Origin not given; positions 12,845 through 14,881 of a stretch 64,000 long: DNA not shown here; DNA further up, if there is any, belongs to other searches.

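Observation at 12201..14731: IS-bracketed, extremely A+T-rich LanC-like cyclase fragment plus S41 peptidase pair: possible relic of a RiPP-type modification system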

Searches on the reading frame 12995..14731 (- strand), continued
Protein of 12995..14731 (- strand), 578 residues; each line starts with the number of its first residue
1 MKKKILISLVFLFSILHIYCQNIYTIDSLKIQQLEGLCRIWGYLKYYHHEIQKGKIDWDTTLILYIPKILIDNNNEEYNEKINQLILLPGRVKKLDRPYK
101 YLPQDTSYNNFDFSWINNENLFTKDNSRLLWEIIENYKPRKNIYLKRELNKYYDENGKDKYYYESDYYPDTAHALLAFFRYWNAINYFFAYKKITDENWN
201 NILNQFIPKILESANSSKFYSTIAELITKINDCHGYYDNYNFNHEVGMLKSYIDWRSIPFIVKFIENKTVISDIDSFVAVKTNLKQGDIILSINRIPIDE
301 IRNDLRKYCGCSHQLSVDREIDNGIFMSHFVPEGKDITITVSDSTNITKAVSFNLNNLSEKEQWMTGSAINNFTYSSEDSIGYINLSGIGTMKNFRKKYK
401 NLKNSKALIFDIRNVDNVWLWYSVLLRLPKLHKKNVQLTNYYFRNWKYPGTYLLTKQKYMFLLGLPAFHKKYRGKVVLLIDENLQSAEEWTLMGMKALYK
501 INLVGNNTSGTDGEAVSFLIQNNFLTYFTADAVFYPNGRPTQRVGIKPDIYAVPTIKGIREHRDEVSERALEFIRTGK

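Call 63: fold_search(model_id=the predicted structure, library=pdb)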
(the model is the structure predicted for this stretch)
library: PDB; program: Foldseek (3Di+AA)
matches with E <= 10: 238; with E <= 0.001: 87
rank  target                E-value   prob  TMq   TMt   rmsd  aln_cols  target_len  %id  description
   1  4ghn                  2.7e-18  1.00  0.52  0.74   6.1       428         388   17  Crystal structure of a putative protease (BACUNI_00178) from Bacteroides uniformis ATCC 8492 at 1.50 A resolution (released 2013-03-20)
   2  3dpm_A                4.4e-14  1.00  0.51  0.56   9.7       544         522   14  Structure of mature CPAF complexed with lactacystin (released 2009-01-13)
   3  3dor_B                1.6e-13  1.00  0.50  0.55  10.6       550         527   13  Crystal Structure of mature CPAF (released 2009-01-13)
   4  3dpn_A                1.7e-13  1.00  0.51  0.54   6.7       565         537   14  Crystal Structure of cpaf s499a mutant (released 2009-01-13)
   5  3dor_A                2.8e-13  1.00  0.50  0.55  10.1       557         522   14  Crystal Structure of mature CPAF (released 2009-01-13)
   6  4l8k_D                6.8e-13  1.00  0.40  0.71  10.4       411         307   14  Crystal structure of a putative peptidase (PARMER_02772) from Parabacteroides merdae ATCC 43184 at 2.26 A resolution (released 2013-07-03)
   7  1fc7                  6.8e-13  1.00  0.37  0.50   7.9       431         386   13  PHOTOSYSTEM II D1 C-TERMINAL PROCESSING PROTEASE (released 2001-01-18)
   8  9jr1_A                1.0e-12  1.00  0.35  0.50   7.9       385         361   17  Crystal structure of CtpA from Helicobacter pylori (released 2025-10-01)
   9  4l8k_C                1.2e-12  1.00  0.40  0.72  11.3       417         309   14  Crystal structure of a putative peptidase (PARMER_02772) from Parabacteroides merdae ATCC 43184 at 2.26 A resolution (released 2013-07-03)
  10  3dja_A                1.2e-12  1.00  0.49  0.54   8.2       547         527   14  Crystal Structure of cpaf solved with MAD (released 2009-01-13)
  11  4c2f_A                1.3e-12  1.00  0.30  0.37  10.2       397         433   16  Crystal structure of the CtpB R168A mutant present in an active conformation (released 2013-12-04)
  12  9ku0_A                1.7e-12  1.00  0.32  0.47   8.4       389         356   16  Crystal structure of CtpA F105R mutant from Helicobacter pylori (released 2025-12-03)
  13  4l8k_A                1.8e-12  1.00  0.41  0.72   9.8       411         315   13  Crystal structure of a putative peptidase (PARMER_02772) from Parabacteroides merdae ATCC 43184 at 2.26 A resolution (released 2013-07-03)
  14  4l8k_B                2.4e-12  1.00  0.40  0.70  11.0       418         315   14  Crystal structure of a putative peptidase (PARMER_02772) from Parabacteroides merdae ATCC 43184 at 2.26 A resolution (released 2013-07-03)
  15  1fc6                  3.9e-12  1.00  0.37  0.50   7.9       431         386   12  PHOTOSYSTEM II D1 C-TERMINAL PROCESSING PROTEASE (released 2001-01-18)
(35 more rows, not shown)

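Call 64: find_encoding_contigs(protein=P0046, flank=10000, max_places=2)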
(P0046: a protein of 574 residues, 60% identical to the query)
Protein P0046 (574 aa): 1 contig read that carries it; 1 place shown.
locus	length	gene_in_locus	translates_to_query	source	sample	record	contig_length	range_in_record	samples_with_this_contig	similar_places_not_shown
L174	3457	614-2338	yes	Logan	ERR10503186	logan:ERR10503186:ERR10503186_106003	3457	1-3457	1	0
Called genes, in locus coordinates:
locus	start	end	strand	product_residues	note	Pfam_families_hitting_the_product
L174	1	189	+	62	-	?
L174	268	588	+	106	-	-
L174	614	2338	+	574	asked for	PF03572:Peptidase_S41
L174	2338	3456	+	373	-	?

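Call 65: find_encoding_contigs(protein=P0055, flank=10000, max_places=2)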
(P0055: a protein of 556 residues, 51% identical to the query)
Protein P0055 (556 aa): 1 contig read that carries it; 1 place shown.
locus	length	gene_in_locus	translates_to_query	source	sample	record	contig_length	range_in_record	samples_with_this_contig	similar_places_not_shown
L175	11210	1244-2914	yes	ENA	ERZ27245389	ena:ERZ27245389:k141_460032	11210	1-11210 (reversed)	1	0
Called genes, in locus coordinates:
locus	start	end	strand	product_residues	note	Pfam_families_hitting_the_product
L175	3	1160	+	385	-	?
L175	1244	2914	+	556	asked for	PF14684:Tricorn_C1 (faint), PF03572:Peptidase_S41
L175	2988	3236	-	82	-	-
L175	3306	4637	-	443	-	PF00512:HisKA, PF02518:HATPase_c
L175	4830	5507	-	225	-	PF00072:Response_reg, PF00486:Trans_reg_C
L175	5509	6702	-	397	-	PF00202:Aminotran_3, PF00155:Aminotran_1_2 (weak)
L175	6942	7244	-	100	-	-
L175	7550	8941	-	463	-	PF02233:PNTB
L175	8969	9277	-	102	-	PF12769:PNTB_4TM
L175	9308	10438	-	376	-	PF05222:AlaDh_PNT_N, PF01262:AlaDh_PNT_C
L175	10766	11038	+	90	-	-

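Call 72: find_encoding_contigs(protein=P0054, flank=10000, max_places=3)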
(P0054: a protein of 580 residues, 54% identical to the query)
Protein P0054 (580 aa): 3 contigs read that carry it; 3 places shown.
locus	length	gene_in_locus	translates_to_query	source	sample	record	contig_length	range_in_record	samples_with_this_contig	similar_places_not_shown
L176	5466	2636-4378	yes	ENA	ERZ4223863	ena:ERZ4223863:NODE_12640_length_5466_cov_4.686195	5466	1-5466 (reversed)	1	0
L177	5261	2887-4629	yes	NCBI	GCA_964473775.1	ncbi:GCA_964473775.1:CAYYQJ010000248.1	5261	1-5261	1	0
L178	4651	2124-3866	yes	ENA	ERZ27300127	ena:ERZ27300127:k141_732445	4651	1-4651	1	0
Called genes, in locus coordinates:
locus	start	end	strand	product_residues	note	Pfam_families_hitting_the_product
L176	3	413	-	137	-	?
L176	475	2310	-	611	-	PF03571:Peptidase_M49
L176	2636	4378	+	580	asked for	PF14684:Tricorn_C1 (faint), PF03572:Peptidase_S41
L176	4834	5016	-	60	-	-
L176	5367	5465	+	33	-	?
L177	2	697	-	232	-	?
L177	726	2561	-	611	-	PF03571:Peptidase_M49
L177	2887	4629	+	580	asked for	PF14684:Tricorn_C1 (faint), PF03572:Peptidase_S41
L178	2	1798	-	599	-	?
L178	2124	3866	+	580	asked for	PF14684:Tricorn_C1 (faint), PF03572:Peptidase_S41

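Call 80: search_solved_structures(query=A3, max_evalue=10, show_alignments=0)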
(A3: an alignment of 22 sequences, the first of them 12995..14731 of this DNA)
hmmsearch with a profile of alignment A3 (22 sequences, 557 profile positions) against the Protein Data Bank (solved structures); distinct sequences matched with E-value up to 10: 80 (the best 60 are shown).
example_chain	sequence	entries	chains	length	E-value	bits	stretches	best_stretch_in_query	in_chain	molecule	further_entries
4l8k_A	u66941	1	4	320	2.5e-22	82.3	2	361-552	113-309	putative peptidase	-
4ghn_A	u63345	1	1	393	2.6e-22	82.2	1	209-555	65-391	Uncharacterized protein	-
8vcb_A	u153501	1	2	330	3.8e-19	71.8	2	357-552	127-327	Q5LIA5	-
9frx_A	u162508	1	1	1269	7.5e-16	60.9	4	360-531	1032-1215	Retinol binding protein 3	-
9ku3_A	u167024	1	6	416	1.1e-13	53.8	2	368-533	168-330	Carboxyl-terminal protease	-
9jr1_A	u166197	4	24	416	1.5e-13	53.3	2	368-533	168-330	Carboxyl-terminal protease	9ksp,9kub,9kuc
9ku0_A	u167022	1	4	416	1.6e-13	53.2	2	368-533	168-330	Carboxyl-terminal protease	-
4c2c_A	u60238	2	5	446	4.7e-12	48.3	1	217-533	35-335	CARBOXY-TERMINAL PROCESSING PROTEASE CTPB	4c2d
4c2f_A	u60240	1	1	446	5.7e-12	48.1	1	217-533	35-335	CARBOXY-TERMINAL PROCESSING PROTEASE CTPB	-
7rpq_A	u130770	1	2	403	1.1e-11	47.1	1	350-532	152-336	Probable carboxyl-terminal protease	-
4c2h_A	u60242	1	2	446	4.2e-11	45.2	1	219-533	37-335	CARBOXY-TERMINAL PROCESSING PROTEASE CTPB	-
4c2g_A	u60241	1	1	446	4.6e-11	45.1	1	217-533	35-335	CARBOXY-TERMINAL PROCESSING PROTEASE CTPB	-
4c2e_A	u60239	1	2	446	6.9e-11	44.5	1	217-533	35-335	CARBOXY-TERMINAL PROCESSING PROTEASE CTPB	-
7rqh_A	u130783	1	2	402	1.1e-10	43.8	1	350-532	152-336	Probable carboxyl-terminal protease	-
8sxe_A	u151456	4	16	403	1.2e-10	43.8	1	350-532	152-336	Probable carboxyl-terminal protease | Carboxyl-terminal protease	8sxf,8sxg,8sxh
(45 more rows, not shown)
